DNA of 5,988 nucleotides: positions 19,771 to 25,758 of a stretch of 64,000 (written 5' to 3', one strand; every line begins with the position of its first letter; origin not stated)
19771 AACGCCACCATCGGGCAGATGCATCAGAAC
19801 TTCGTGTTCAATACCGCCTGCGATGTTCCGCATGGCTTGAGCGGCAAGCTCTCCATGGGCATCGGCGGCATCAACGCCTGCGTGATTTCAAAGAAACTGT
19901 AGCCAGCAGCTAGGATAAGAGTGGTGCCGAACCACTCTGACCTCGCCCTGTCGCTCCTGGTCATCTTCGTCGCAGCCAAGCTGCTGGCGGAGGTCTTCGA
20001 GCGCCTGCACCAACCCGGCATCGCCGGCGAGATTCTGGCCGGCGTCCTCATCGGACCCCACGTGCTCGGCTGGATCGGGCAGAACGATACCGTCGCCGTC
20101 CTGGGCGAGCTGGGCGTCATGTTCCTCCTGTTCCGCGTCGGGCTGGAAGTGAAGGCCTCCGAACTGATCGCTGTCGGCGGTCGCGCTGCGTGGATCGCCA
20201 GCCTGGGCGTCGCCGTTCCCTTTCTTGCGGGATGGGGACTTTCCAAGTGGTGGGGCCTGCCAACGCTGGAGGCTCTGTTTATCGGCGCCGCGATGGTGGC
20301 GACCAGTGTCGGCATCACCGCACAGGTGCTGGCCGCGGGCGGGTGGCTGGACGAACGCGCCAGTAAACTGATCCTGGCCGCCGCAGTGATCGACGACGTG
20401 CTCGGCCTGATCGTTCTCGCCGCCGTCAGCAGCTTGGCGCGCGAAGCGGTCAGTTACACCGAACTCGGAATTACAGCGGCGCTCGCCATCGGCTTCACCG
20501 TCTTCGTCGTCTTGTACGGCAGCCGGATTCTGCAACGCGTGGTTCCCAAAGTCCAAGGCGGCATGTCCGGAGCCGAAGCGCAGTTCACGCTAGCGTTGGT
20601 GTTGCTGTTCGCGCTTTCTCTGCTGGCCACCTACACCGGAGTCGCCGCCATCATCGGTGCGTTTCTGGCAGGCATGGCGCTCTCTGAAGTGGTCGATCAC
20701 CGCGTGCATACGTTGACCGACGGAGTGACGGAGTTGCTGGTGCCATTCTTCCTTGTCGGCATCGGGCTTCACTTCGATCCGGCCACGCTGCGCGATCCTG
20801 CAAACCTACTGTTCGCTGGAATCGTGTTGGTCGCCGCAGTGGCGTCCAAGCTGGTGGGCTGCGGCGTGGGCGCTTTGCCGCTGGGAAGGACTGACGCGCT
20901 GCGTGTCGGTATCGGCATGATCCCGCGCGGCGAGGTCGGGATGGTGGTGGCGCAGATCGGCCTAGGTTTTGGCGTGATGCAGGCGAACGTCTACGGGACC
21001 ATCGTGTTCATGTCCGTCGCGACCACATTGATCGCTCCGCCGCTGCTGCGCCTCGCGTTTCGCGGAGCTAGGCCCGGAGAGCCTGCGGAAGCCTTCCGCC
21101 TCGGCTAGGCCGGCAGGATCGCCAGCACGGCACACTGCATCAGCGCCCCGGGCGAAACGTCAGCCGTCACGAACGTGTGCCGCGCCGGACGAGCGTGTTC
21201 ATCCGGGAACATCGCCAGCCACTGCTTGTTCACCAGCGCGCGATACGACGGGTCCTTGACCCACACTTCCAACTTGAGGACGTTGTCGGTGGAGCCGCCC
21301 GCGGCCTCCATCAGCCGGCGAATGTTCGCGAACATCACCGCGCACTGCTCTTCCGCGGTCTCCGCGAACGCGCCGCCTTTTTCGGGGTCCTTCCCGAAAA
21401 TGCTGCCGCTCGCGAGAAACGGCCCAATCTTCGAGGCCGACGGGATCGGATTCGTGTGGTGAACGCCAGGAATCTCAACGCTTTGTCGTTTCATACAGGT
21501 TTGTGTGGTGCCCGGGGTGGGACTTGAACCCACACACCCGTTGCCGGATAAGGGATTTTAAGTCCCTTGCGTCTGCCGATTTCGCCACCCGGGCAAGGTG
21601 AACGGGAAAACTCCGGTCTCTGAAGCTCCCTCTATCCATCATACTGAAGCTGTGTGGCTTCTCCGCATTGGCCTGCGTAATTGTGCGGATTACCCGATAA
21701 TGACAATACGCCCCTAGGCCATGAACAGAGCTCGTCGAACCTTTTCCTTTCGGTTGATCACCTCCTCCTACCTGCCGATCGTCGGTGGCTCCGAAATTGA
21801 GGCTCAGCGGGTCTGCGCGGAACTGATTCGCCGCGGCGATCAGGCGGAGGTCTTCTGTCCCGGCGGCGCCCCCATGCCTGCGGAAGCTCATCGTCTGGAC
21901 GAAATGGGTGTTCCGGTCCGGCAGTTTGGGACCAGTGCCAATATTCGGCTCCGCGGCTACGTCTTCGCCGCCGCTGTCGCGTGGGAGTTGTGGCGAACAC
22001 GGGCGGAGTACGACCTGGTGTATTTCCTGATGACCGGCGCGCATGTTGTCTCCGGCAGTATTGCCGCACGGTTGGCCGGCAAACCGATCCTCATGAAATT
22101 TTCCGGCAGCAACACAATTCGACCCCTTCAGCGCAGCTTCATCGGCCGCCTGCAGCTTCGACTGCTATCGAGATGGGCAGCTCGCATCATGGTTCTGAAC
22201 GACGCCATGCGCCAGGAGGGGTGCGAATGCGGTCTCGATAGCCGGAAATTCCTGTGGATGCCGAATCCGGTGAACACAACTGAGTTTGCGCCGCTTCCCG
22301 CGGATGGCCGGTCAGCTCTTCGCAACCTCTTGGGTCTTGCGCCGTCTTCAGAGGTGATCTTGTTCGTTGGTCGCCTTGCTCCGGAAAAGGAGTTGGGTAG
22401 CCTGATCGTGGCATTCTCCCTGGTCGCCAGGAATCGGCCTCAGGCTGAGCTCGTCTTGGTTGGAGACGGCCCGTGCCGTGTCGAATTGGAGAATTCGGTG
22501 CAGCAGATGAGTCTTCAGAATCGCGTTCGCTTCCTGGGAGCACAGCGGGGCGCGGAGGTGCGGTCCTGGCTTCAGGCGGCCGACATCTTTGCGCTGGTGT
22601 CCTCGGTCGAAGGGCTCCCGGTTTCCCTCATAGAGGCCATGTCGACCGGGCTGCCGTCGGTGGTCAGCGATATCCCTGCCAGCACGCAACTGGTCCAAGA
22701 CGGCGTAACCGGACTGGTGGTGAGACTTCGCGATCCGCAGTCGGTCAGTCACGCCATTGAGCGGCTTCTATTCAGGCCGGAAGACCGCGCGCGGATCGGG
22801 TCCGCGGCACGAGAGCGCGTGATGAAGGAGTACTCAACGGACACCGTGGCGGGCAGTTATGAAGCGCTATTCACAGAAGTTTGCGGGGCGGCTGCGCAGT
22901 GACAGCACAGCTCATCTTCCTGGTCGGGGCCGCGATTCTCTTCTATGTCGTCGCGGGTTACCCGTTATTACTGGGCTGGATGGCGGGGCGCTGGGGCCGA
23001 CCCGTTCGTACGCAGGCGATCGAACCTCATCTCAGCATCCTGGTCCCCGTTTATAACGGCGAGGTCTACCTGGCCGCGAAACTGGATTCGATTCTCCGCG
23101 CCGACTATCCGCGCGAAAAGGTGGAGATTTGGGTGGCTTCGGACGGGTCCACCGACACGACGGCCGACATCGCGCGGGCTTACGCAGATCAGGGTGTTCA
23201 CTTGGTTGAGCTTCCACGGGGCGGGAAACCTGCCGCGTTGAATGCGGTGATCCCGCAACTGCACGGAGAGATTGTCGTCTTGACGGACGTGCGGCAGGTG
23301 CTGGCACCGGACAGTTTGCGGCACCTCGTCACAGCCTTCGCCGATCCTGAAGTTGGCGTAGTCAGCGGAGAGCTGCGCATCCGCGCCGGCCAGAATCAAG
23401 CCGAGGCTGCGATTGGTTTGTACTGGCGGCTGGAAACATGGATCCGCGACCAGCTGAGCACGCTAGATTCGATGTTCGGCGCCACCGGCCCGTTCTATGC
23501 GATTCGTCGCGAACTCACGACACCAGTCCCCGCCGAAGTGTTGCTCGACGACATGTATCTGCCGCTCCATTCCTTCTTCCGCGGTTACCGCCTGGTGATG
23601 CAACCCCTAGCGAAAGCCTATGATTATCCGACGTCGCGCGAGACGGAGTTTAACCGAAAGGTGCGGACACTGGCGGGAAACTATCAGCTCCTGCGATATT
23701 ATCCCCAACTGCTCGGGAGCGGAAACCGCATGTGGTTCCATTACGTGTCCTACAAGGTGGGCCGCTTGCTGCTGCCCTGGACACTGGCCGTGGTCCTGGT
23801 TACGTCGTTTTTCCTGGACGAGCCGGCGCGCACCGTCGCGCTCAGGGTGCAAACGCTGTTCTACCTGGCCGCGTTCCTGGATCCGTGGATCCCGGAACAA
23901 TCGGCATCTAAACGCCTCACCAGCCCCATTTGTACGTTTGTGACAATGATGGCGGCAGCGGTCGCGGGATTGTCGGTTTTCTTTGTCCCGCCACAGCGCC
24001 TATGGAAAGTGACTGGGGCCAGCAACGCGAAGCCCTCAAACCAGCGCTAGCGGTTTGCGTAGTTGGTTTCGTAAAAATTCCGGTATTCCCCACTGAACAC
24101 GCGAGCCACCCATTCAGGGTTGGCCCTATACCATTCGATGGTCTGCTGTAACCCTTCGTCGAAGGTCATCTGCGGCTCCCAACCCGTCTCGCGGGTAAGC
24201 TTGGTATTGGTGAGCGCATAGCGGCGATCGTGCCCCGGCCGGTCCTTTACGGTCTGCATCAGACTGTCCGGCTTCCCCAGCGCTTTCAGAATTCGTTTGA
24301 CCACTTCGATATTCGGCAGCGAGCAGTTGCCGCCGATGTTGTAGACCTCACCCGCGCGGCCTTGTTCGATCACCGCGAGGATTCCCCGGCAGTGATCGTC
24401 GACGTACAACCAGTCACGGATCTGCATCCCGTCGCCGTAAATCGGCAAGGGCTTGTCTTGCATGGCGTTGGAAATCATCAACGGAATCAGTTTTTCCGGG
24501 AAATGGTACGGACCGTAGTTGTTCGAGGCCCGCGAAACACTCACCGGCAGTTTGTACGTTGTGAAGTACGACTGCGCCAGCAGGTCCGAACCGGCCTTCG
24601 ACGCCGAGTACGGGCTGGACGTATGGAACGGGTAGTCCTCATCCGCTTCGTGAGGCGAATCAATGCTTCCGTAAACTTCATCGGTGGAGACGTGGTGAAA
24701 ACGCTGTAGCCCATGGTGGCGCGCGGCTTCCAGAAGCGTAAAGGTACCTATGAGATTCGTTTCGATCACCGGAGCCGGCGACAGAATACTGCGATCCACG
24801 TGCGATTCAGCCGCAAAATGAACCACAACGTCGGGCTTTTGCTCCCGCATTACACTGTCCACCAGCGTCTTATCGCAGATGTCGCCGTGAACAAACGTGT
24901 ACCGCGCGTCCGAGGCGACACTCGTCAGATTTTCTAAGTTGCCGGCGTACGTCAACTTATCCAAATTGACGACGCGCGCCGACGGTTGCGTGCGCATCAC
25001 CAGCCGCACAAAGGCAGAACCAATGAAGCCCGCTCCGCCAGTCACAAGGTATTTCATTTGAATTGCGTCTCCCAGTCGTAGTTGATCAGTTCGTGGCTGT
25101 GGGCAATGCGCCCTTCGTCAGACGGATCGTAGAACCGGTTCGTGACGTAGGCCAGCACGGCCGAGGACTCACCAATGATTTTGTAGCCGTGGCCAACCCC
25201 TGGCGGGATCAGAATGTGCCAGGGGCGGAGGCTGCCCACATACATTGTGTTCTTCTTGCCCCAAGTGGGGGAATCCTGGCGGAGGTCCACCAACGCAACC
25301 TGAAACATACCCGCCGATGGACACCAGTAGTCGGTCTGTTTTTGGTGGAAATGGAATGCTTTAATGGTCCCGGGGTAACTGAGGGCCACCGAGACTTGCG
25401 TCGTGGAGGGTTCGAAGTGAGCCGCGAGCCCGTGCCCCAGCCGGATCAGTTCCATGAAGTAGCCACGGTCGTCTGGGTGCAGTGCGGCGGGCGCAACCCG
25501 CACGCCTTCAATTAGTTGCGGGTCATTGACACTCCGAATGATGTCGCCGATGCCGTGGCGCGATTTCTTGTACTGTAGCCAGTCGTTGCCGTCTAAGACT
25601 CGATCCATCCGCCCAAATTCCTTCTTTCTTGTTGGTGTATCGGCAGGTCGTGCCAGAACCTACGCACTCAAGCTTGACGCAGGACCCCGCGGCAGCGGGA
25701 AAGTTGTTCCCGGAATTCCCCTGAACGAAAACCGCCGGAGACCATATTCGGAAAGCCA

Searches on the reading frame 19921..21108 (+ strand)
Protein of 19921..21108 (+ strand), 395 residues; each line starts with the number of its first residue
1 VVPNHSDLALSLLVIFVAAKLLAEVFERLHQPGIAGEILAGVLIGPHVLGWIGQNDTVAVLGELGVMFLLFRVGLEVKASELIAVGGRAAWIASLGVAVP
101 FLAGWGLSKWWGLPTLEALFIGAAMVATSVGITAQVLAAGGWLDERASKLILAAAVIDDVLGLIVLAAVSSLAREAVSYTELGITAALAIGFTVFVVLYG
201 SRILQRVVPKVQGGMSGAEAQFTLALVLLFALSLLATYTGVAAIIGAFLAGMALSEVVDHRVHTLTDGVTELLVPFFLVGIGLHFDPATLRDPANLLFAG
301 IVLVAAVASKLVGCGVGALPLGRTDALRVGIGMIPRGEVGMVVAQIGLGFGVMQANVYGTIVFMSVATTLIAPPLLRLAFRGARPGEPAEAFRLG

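Call 27: search_protein_families(library=pfam, proteins=[window:19921-21108:+], max_evalue=0.001)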
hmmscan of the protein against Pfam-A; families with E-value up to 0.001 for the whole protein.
window:19921-21108:+ (395 aa): 1 family
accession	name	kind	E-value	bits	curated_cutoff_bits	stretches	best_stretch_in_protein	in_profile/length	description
PF00999.27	Na_H_Exchanger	-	1.2e-60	205.8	26.2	1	21-376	9-369/375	Sodium/hydrogen exchanger, transmembrane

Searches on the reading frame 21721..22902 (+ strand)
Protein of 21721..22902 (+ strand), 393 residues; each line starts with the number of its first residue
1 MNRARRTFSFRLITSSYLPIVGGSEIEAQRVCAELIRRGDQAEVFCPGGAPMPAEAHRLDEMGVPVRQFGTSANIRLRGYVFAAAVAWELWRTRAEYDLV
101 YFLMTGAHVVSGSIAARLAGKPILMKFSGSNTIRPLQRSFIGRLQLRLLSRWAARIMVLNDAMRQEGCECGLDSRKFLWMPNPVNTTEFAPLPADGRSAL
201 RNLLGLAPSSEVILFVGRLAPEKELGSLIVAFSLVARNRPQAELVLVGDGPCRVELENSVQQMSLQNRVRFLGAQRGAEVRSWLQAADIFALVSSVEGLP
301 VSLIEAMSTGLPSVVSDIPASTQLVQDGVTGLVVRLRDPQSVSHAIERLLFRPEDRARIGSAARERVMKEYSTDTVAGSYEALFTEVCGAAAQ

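Call 27: search_protein_families(library=pfam, proteins=[window:21721-22902:+], max_evalue=0.001)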
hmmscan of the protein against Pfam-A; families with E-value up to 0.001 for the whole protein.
window:21721-22902:+ (393 aa): 6 families
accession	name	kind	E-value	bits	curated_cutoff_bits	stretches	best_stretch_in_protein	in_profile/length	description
PF00534.26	Glycos_transf_1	-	9.2e-37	126.7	26.4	1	204-366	9-172/172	Glycosyl transferases group 1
PF13692.12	Glyco_trans_1_4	-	3.8e-33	115.2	27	1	211-350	2-140/142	Glycosyl transferases group 1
PF13579.12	Glyco_trans_4_4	-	5.3e-12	46.8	29.7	1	22-182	1-157/158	Glycosyl transferase 4-like domain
PF13439.12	Glyco_transf_4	-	6.6e-11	43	28.5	1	21-187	1-169/170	Glycosyltransferase Family 4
PF13524.12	Glyco_trans_1_2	-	2e-08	34.7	25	1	237-377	10-139/144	Glycosyl transferase-like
PF20706.3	GT4-conflict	-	9.7e-05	21.9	26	1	210-373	197-378/385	Family 4 Glycosyltransferase in conflict systems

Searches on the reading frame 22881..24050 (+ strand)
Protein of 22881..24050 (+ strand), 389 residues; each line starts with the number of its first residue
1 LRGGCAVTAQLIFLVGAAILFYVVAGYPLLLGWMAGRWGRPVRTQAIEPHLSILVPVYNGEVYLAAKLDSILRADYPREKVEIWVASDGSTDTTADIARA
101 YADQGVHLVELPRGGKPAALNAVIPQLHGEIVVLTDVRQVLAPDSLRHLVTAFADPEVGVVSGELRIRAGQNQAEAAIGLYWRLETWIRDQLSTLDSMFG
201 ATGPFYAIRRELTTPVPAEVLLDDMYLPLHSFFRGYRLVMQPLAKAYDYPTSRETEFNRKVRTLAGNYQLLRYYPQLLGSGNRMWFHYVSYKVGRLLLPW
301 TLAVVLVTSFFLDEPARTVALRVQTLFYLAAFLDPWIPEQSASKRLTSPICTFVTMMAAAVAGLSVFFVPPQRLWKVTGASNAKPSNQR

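Call 27: search_protein_families(library=pfam, proteins=[window:22881-24050:+], max_evalue=0.001)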
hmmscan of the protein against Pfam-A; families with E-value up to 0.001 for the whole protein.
window:22881-24050:+ (389 aa): 4 families
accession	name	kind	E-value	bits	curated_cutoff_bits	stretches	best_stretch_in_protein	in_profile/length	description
PF00535.33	Glycos_transf_2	-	2e-23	83.6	23.3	1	52-212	1-163/168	Glycosyl transferase family 2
PF13641.12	Glyco_tranf_2_3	-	7.9e-17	62.5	27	1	49-252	1-215/230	Glycosyltransferase like family 2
PF13632.12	Glyco_trans_2_3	-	1e-06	29.2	27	1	132-319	2-183/198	Glycosyl transferase family group 2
PF03142.21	Chitin_synth_2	-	0.0007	18.8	27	0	130-201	203-273/527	Chitin synthase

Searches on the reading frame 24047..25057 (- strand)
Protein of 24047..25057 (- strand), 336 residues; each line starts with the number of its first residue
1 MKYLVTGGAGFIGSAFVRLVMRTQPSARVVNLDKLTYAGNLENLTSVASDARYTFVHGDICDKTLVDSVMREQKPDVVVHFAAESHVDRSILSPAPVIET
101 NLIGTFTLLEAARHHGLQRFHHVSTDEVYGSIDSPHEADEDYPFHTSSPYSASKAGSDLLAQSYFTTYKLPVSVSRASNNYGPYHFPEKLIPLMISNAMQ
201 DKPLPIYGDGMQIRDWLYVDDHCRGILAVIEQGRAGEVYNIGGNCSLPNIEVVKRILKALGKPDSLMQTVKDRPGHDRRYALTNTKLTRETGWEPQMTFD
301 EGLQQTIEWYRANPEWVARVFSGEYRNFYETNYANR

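Call 27: search_protein_families(library=pfam, proteins=[window:24047-25057:-], max_evalue=0.001)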
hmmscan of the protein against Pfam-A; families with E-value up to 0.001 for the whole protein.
window:24047-25057:- (336 aa): 8 families
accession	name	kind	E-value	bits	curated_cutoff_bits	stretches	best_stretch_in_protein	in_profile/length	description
PF16363.11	GDP_Man_Dehyd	-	1.4e-84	284.8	27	1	4-306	1-332/332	GDP-mannose 4,6 dehydratase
PF01370.27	Epimerase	-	7.4e-70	235.5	20.9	1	4-242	2-240/240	NAD dependent epimerase/dehydratase family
PF02719.21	Polysacc_synt_2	-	1.6e-19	70.6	20.2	1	4-128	2-131/293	Polysaccharide biosynthesis protein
PF01073.25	3Beta_HSD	-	1.6e-18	67.1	22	1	4-221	1-220/280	3-beta hydroxysteroid dehydrogenase/isomerase family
PF04321.23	RmlD_sub_bind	-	3.2e-14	53.1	27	1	1-308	1-283/287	RmlD substrate binding domain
PF07993.18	NAD_binding_4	-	1.1e-13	51.4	20.1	1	5-179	1-206/258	Male sterility protein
PF13460.12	NAD_binding_10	-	7.9e-06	26.3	27.2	1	7-163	1-134/184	NAD(P)H-binding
PF00106.31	adh_short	-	0.0007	19.6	26.6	0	4-164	4-163/195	short chain dehydrogenase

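Call 47: search_protein_families(library=ncbifam, proteins=[window:24047-25057:-], max_evalue=0.01)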
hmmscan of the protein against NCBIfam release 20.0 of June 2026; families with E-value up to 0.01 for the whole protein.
window:24047-25057:- (336 aa): 32 families (the best 25 are shown)
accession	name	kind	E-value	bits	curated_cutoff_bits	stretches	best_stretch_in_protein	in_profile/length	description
TIGR01181.1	dTDP_gluc_dehyt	equivalog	2.9e-143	476.7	365.1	1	2-318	1-319/321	dTDP-glucose 4,6-dehydratase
NF007490.0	PRK10084.1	subfamily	1.9e-122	408.7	649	1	1-335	1-359/361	dTDP-glucose 4,6-dehydratase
NF007582.0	PRK10217.1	equivalog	3.2e-115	385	698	1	2-326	3-347/355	dTDP-glucose 4,6-dehydratase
TIGR04180.1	EDH_00030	hypoth_equivalog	1.4e-47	162.2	475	1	4-297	2-296/297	NAD-dependent 4,6-dehydratase LegB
TIGR01179.1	galE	equivalog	2.8e-40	138.2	262.3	1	3-314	2-329/332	UDP-glucose 4-epimerase GalE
TIGR02622.1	CDP_4_6_dhtase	equivalog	7.6e-35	120.7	278.45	1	2-312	6-332/352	CDP-glucose 4,6-dehydratase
NF007956.0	PRK10675.1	subfamily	4.3e-27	95.1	394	1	1-315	1-334/338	UDP-glucose 4-epimerase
NF011728.1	PRK15181.1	equivalog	8.1e-22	77.7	760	1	2-311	17-338/348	Vi polysaccharide biosynthesis UDP-N-acetylglucosaminuronic acid C-4 epimerase TviC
TIGR03466.1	HpnA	hypoth_equivalog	5.3e-21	74.8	367.65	1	1-300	1-283/327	hopanoid-associated sugar epimerase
TIGR02197.1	heptose_epim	equivalog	1.8e-20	73.4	274.6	1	4-312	2-315/316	ADP-glyceromanno-heptose 6-epimerase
TIGR01472.1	gmd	equivalog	1e-16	61.1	415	1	51-234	54-243/342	GDP-mannose 4,6-dehydratase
NF042422.1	oxyalk_red_OleD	equivalog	1.2e-16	61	580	1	1-264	1-254/329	2-alkyl-3-oxoalkanoate reductase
NF047922.1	GDPFucSynFcl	equivalog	3.8e-15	56.1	500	1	59-313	38-304/308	GDP-L-fucose synthase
TIGR01214.1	rmlD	equivalog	5.5e-15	55.2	224.05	1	3-269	2-235/285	dTDP-4-dehydrorhamnose reductase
NF043036.1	ErythonDh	equivalog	2.6e-14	53.1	325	1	1-164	1-163/321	D-erythronate dehydrogenase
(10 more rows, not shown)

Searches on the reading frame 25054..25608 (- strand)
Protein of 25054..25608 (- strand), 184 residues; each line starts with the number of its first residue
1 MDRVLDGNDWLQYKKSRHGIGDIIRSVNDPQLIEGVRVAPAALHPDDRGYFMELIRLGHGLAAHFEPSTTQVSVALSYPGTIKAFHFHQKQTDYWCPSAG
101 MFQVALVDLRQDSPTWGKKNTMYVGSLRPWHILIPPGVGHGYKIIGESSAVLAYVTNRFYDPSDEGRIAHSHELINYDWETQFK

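Call 27: search_protein_families(library=pfam, proteins=[window:25054-25608:-], max_evalue=0.001)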
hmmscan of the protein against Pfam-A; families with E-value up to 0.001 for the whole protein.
window:25054-25608:- (184 aa): 2 families
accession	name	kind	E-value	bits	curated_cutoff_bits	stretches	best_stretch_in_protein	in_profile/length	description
PF00908.23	dTDP_sugar_isom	-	4.9e-22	78.8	27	1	33-181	4-154/168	dTDP-4-dehydrorhamnose 3,5-epimerase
PF14667.12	Polysacc_synt_C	-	8.1e-07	29.6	28.7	1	44-164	1-107/111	Polysaccharide biosynthesis C-terminal domain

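Call 47: search_protein_families(library=ncbifam, proteins=[window:25054-25608:-], max_evalue=0.01)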
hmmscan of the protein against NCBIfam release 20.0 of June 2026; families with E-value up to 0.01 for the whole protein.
window:25054-25608:- (184 aa): 1 family
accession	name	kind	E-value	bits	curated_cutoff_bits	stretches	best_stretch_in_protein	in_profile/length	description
TIGR01221.1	rmlC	equivalog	2.4e-16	60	155.75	1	33-182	7-157/176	dTDP-4-dehydrorhamnose 3,5-epimerase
